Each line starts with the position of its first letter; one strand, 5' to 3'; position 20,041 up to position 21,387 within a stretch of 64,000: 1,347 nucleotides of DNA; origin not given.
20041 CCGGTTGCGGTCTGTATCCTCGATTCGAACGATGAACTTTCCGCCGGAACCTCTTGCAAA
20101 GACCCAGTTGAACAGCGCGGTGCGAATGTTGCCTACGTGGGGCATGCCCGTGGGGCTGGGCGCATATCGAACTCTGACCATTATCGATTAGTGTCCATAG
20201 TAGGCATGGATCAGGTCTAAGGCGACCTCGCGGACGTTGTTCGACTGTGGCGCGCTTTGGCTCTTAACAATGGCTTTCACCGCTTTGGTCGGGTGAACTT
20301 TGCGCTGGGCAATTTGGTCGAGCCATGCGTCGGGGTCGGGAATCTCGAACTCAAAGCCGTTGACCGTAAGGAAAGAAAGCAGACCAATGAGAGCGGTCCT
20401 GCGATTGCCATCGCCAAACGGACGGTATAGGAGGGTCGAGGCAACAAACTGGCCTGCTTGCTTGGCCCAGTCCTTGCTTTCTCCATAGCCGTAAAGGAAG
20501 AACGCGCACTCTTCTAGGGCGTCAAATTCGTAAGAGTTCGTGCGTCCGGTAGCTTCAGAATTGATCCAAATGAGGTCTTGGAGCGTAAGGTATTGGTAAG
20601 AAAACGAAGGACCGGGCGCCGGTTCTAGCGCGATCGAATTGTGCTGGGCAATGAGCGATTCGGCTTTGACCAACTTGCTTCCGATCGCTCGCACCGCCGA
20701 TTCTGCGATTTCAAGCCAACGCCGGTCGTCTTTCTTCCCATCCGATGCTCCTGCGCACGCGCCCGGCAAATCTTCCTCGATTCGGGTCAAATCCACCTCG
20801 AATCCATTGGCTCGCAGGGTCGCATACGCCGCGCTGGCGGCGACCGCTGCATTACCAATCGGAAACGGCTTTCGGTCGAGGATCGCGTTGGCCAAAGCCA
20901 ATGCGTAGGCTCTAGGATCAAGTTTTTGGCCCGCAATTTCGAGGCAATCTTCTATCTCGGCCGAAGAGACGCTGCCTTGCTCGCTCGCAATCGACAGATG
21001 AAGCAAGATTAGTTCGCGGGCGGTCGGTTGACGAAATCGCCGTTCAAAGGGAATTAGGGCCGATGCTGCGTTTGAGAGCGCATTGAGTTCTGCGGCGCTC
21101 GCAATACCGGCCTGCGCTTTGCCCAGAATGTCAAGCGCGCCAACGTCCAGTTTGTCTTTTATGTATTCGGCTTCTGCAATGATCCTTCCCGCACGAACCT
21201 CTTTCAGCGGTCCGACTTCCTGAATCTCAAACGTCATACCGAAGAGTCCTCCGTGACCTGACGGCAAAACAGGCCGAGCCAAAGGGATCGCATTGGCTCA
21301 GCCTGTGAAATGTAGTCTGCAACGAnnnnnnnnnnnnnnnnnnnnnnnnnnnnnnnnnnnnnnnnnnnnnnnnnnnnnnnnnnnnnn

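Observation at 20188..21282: Tandem Doc/Fic-fold protein with both catalytic histidines replaced, sitting 6 nt upstream of and co-oriented with gltX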

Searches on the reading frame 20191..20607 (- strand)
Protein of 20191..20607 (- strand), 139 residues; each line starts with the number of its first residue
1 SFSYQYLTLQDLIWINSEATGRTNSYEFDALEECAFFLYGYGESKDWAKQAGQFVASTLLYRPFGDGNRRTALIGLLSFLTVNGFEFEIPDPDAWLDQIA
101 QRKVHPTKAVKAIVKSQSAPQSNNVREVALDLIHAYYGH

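Call 79: search_solved_structures(query=A4, max_evalue=1, show_alignments=1)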
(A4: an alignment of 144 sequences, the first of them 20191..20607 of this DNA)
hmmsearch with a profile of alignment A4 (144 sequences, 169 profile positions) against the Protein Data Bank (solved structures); distinct sequences matched with E-value up to 1: 6.
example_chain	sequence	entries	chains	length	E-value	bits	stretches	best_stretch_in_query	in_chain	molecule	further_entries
9vzc_A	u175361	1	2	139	1.3e-07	35.1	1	55-115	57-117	Death-on-curing family protein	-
4p99_A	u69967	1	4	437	7.6e-05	26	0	88-133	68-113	MpAFP_RII tetra-tandemer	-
3dd7_A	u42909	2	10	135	0.00017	24.9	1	48-132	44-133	Death on curing protein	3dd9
3k33_A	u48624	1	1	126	0.00018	24.8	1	48-114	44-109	Death on curing protein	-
3kh2_A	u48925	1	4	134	0.003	20.8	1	48-133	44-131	Death on curing protein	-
4py3_A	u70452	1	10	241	0.66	13.2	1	53-118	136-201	Bartonella effector protein (Bep) substrate of VirB T4SS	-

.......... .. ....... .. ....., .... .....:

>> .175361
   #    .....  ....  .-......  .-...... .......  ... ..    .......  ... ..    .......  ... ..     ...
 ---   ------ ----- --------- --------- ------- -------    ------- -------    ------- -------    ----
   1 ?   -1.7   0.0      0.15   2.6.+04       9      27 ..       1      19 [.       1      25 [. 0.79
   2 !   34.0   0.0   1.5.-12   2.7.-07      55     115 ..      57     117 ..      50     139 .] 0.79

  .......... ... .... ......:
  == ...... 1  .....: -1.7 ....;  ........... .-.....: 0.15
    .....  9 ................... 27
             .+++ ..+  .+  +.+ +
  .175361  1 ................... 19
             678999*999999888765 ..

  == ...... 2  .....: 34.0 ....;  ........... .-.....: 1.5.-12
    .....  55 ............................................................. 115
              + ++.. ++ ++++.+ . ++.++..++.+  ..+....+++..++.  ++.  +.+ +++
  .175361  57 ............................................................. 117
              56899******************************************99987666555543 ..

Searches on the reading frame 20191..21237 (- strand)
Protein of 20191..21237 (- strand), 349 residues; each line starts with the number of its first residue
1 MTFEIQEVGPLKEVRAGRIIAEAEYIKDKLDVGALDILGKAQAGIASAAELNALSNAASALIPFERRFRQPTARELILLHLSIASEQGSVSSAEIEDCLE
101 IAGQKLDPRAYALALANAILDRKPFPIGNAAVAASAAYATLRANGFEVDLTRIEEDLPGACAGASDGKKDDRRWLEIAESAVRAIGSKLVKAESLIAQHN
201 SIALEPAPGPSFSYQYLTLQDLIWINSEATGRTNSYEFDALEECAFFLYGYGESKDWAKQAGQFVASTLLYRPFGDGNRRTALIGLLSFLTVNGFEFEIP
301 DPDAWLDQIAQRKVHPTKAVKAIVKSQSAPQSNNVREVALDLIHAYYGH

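Call 4: search_protein_families(library=pfam, proteins=[window:20191-21237:-], max_evalue=1)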
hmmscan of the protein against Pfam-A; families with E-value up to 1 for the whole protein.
window:20191-21237:- (349 aa): 1 family
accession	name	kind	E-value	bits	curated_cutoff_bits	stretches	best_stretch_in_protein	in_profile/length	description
PF02661.23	Fic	-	0.014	16.6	24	1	253-290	56-93/93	Fic/DOC family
